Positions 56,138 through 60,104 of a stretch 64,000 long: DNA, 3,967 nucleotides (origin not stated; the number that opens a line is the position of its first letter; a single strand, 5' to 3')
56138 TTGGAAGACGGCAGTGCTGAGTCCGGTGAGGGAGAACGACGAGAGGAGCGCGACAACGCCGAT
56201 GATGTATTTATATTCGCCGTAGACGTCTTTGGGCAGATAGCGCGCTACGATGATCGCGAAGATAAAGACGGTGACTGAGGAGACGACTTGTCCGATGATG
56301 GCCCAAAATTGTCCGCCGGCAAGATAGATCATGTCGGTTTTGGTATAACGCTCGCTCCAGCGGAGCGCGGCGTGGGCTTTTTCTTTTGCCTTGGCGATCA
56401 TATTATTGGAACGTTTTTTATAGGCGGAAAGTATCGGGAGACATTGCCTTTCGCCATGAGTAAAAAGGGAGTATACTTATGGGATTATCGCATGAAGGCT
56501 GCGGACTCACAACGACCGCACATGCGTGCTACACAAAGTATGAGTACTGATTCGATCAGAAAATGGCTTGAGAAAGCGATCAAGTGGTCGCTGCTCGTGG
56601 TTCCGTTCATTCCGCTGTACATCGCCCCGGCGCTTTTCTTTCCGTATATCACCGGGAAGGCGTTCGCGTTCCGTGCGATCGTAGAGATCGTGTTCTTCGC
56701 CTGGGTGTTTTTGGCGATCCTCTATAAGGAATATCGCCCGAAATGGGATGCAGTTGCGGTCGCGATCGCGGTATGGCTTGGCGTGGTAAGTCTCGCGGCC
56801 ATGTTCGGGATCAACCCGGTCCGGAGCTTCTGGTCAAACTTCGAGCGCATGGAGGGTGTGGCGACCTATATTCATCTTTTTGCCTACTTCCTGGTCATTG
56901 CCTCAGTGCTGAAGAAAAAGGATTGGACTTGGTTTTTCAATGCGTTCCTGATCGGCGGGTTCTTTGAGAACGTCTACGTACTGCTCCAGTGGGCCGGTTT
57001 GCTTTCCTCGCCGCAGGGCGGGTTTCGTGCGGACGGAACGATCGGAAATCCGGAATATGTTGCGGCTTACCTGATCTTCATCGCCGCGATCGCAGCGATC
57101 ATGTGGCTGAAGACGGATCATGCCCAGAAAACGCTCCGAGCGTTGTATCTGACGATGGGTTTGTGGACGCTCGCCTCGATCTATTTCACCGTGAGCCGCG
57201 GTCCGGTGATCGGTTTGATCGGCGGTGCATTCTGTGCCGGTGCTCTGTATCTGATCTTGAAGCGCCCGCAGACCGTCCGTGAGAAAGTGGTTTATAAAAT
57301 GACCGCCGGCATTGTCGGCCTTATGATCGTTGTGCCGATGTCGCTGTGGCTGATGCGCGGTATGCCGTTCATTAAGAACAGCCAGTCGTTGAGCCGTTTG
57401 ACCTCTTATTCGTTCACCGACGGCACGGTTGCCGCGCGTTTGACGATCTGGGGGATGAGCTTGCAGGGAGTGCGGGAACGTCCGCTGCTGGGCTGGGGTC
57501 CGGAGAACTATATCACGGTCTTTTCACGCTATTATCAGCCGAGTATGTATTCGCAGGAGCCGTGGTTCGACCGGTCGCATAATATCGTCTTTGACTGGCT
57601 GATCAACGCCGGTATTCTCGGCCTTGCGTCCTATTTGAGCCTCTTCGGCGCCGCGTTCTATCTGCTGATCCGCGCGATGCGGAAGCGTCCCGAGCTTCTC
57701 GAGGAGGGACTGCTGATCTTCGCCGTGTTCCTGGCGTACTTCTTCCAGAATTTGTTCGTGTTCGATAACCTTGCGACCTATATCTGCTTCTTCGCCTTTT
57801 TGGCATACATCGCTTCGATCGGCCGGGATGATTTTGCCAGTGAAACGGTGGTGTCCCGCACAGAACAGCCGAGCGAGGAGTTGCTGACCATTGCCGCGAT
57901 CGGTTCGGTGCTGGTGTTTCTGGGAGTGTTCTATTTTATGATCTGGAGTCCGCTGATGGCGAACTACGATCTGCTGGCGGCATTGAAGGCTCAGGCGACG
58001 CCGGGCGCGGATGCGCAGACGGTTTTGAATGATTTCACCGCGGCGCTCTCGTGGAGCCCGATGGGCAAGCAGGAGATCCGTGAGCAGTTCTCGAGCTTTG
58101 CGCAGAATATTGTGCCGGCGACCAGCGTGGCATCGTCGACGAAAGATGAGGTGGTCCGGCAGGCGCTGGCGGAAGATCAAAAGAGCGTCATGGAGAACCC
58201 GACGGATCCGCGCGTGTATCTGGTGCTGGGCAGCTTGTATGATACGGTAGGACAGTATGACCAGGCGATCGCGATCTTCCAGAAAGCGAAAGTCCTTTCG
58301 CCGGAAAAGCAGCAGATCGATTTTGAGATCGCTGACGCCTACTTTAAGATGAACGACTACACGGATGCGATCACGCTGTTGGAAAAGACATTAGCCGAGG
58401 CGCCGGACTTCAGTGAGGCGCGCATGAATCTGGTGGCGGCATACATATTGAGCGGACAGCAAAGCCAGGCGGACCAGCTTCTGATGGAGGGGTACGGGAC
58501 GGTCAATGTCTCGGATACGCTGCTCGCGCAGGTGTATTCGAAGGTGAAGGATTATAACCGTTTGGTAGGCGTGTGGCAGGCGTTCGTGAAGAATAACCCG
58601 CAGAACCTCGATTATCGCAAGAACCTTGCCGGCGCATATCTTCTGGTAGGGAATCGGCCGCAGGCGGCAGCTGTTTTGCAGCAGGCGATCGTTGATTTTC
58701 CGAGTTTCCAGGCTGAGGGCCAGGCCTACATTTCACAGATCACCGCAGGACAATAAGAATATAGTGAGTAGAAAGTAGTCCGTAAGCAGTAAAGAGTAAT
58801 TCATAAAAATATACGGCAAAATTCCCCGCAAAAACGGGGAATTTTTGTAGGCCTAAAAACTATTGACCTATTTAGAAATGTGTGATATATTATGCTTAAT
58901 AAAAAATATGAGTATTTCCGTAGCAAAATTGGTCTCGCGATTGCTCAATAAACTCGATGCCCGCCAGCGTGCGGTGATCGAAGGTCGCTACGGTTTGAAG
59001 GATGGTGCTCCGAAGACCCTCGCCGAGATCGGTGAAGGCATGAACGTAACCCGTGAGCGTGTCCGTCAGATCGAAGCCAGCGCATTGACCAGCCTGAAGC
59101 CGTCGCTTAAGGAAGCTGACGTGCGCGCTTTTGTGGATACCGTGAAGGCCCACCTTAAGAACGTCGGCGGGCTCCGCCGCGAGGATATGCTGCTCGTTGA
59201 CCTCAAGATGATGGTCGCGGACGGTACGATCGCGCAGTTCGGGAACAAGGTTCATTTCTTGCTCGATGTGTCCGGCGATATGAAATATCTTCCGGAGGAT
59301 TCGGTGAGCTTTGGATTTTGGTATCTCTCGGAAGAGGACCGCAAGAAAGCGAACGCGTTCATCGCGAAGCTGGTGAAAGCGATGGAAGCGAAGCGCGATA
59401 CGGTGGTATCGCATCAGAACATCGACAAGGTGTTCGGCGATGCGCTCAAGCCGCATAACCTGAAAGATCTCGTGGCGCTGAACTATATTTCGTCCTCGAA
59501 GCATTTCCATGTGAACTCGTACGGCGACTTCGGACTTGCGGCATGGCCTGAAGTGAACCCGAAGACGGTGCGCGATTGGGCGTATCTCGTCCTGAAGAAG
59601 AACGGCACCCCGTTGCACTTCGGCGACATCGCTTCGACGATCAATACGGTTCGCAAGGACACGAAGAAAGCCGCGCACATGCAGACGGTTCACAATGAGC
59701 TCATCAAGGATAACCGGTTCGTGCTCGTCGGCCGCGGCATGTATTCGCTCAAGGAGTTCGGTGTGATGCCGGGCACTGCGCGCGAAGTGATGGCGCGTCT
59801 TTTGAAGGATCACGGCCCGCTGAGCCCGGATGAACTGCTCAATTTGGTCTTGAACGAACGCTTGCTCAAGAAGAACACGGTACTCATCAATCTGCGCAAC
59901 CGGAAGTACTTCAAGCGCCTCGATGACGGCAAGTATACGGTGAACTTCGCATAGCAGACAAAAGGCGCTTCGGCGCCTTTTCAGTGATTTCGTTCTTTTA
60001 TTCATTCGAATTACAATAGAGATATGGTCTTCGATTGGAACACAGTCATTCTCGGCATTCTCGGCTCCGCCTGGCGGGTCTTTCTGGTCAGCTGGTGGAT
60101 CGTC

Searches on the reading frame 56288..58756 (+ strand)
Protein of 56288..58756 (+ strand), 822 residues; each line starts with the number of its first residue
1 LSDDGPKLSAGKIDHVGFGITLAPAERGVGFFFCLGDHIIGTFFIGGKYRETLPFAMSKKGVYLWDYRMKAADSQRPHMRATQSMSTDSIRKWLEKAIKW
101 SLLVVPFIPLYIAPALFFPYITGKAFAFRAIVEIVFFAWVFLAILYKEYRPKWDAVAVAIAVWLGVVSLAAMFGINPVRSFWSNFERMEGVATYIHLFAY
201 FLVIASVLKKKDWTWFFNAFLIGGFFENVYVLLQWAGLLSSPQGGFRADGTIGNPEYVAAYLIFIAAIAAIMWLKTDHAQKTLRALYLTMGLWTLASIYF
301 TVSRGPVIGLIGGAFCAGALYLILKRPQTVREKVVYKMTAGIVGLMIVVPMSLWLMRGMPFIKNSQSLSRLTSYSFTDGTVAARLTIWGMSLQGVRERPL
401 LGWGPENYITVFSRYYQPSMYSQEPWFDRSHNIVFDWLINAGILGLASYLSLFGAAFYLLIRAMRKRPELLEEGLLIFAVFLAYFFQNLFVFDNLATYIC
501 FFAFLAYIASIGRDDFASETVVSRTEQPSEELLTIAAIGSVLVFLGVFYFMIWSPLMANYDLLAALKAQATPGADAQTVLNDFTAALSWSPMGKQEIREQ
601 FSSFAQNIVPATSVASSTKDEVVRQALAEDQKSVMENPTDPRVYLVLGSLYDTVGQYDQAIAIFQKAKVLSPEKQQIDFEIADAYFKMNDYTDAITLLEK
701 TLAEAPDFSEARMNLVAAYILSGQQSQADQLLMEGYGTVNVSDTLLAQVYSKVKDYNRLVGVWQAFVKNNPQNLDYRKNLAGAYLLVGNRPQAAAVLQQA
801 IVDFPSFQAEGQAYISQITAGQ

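Call 13: search_protein_families(library=pfam, proteins=[window:56288-58756:+], max_evalue=0.001)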
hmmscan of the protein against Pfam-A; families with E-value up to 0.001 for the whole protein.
window:56288-58756:+ (822 aa): 21 families
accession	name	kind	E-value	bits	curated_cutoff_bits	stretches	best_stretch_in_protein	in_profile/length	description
PF04932.20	Wzy_C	-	2.9e-19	69.8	31.7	1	292-450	4-149/149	O-Antigen ligase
PF14559.12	TPR_19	-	1.7e-17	63.9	25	1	686-732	2-48/68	Tetratricopeptide repeat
PF13432.12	TPR_16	-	1.7e-12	48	32.7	1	680-722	2-44/65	Tetratricopeptide repeat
PF13428.12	TPR_14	-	1.9e-12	46.9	23.5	0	681-717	7-43/44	Tetratricopeptide repeat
PF13176.12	TPR_7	-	2.5e-12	46.3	27.9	0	645-673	3-33/36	Tetratricopeptide repeat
PF07719.23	TPR_2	-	4e-11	42.6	27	0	679-707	5-33/34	Tetratricopeptide repeat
PF00515.34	TPR_1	-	1.7e-10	40.7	27.8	0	642-673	2-33/34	Tetratricopeptide repeat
PF13424.12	TPR_12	-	2.1e-09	37.8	30.1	0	642-667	46-71/77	Tetratricopeptide repeat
PF13181.12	TPR_8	-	5.8e-09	35.9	25.7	1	642-672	2-32/34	Tetratricopeptide repeat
PF12895.13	ANAPC3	-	1e-08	35.8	27.2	1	637-701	19-82/82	Anaphase-promoting complex, cyclosome, subunit 3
PF13431.12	TPR_17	-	1e-08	35.2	24.4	0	636-662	8-34/34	Tetratricopeptide repeat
PF13174.12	TPR_6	-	4e-07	30.7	26.3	0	679-707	4-32/33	Tetratricopeptide repeat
PF25058.1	ARM_TT21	-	4.6e-07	30.4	27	1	631-720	47-139/155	Tetratricopeptide repeat protein 21 ARM repeat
PF25063.1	ARM_TT21_C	-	1.1e-06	29.2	35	1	636-713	124-202/209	Tetratricopeptide repeat protein 21 C-terminal ARM domain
PF23914.1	TPR_CcmH_CycH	-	1.3e-06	28.8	42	1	596-722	7-134/158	Cytochrome c-type biogenesis protein H TPR domain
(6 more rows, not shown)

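Call 18: search_protein_families(library=ncbifam, proteins=[window:56288-58756:+], max_evalue=0.001)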
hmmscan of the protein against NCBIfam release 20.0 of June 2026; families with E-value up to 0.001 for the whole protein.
window:56288-58756:+ (822 aa): 19 families
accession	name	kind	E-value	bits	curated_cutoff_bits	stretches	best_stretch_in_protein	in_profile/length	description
TIGR02917.1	PEP_TPR_lipo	equivalog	2.8e-16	58.6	312.2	1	619-800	579-762/899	XrtA/PEP-CTERM system TPR-repeat protein PrsT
NF040959.1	MamA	equivalog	5.8e-13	48.7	200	2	631-724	61-154/204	magnetosome protein MamA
TIGR02521.1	type_IV_pilW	equivalog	2e-09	37.3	154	1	623-677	47-101/234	type IV pilus biogenesis/stability protein PilW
NF033920.0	C39_PA2778_fam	equivalog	1.7e-07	30.9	150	1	651-733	166-248/255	PA2778 family cysteine peptidase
NF052415.1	T3SS_chap_SctY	equivalog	1.9e-07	31.5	70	1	643-727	8-93/106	type III secretion apparatus assembly chaperone SctY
TIGR02552.1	LcrH_SycD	equivalog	1.9e-07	30.9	104.8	1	635-707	46-118/136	SycD/LcrH family type III secretion system chaperone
NF047371.1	FlcA_CTERM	equivalog_domain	3.6e-07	29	300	1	626-757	423-555/646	periplasmic flagellar collar protein FlcA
NF047507.1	TPR_BatC_Lepto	exception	4.5e-06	26.3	175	1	640-715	57-136/214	TPR repeat-containing protein BatC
NF008520.0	PRK11447.1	equivalog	8.5e-06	23.8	858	0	574-677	236-339/1157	cellulose synthase complex outer membrane protein BcsC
NF053607.1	CHU_0125_OmpA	equivalog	4e-05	22.3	620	1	654-764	32-141/639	CHU_0125 family OmpA-like outer membrane integrity protein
NF033762.1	social_mot_Tgl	equivalog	5e-05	22.8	225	0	620-703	44-128/252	social motility TPR repeat lipoprotein Tgl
NF040561.1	PrimPol_Msp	equivalog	0.0001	21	200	1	626-747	10-126/515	CRISPR-associated primase-polymerase type A1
NF052400.1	M48_BAM_BepA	equivalog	0.00011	21.1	570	1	654-728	354-428/483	beta-barrel assembly-enhancing protease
TIGR03939.1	PGA_TPR_OMP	equivalog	0.00022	19.6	366.65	0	624-709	412-497/800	poly-beta-1,6 N-acetyl-D-glucosamine export porin PgaA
NF047558.1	TPR_END_plus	domain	0.00039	20.3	32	0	779-801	4-26/56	TPR end-of-group domain-containing protein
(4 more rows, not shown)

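Call 92: search_solved_structures(query=window:56288-58756:+, max_evalue=0.1)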
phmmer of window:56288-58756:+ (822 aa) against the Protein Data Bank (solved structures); distinct sequences matched with E-value up to 0.1: 94 (the best 60 are shown).
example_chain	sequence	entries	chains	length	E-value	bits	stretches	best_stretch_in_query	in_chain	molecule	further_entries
9qhb_A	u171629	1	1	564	1.5e-83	284.7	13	631-726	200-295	Engineered tetratricopeptide repeat protein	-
8bu0_A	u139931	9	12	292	3.1e-31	111.7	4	632-723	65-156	Consensus tetratricopeptide repeat protein | Crystal structure of an 8-repeat consensus TPR superhelix with Zinc. | Monomer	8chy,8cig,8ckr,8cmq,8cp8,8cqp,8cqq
9qhc_A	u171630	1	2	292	3.1e-28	101.8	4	632-723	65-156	Engineered tetratricopeptide repeat protein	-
1na0_A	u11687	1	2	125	1.8e-16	62.8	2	638-717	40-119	designed protein CTPR3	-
2wqh_A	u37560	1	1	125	2.6e-16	62.3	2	638-717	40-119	CTPR3Y3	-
9gzg_A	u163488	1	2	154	6.9e-16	60.9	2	632-717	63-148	Engineered CTPR protein with glutamic acids for conductivity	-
8ch0_A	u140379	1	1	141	2.1e-15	59.3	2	644-721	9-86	Consensus tetratricopeptide repeat protein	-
2fo7_A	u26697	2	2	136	4.1e-15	58.3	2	646-723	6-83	SYNTHETIC CONSENSUS TPR PROTEIN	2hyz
3kd7_A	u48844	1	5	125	5.6e-12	48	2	626-717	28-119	CTPR390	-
7obi_A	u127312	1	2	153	1.1e-10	43.7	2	632-715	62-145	CTPR-rv4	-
6vfh_A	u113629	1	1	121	2.7e-10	42.4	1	633-718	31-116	T33_dn10A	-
6v8e_A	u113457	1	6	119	2.9e-10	42.3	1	633-717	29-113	Designed protein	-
6vfi_B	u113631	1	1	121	3.8e-10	41.9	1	633-722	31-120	O43_dn18B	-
5hrz_A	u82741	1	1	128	1e-09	40.5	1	633-718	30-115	TPR domain protein 1na0C3_3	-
1na3_A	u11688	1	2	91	1.2e-09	40.3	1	641-717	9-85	designed protein CTPR2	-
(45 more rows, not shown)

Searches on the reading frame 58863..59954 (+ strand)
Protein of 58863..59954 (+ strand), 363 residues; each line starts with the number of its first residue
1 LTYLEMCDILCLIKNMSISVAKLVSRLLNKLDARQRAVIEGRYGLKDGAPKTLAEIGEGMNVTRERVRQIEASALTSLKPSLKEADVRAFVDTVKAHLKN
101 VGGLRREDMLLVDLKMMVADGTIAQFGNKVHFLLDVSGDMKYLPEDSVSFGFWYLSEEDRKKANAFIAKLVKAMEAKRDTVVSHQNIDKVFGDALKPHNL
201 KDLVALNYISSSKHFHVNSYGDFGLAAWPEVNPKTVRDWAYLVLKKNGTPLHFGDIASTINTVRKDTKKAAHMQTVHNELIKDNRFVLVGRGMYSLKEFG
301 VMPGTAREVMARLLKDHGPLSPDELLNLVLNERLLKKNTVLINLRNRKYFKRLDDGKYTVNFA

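Call 13: search_protein_families(library=pfam, proteins=[window:58863-59954:+], max_evalue=0.001)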
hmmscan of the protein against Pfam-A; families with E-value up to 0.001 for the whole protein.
window:58863-59954:+ (363 aa): 2 families
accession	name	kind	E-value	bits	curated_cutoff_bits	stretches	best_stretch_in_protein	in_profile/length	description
PF04545.22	Sigma70_r4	-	3.4e-16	58.9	24.1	1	27-79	1-49/50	Sigma-70, region 4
PF05066.19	HARE-HTH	-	4.2e-07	30.7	25.9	1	235-299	2-71/71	HB1, ASXL, restriction endonuclease HTH domain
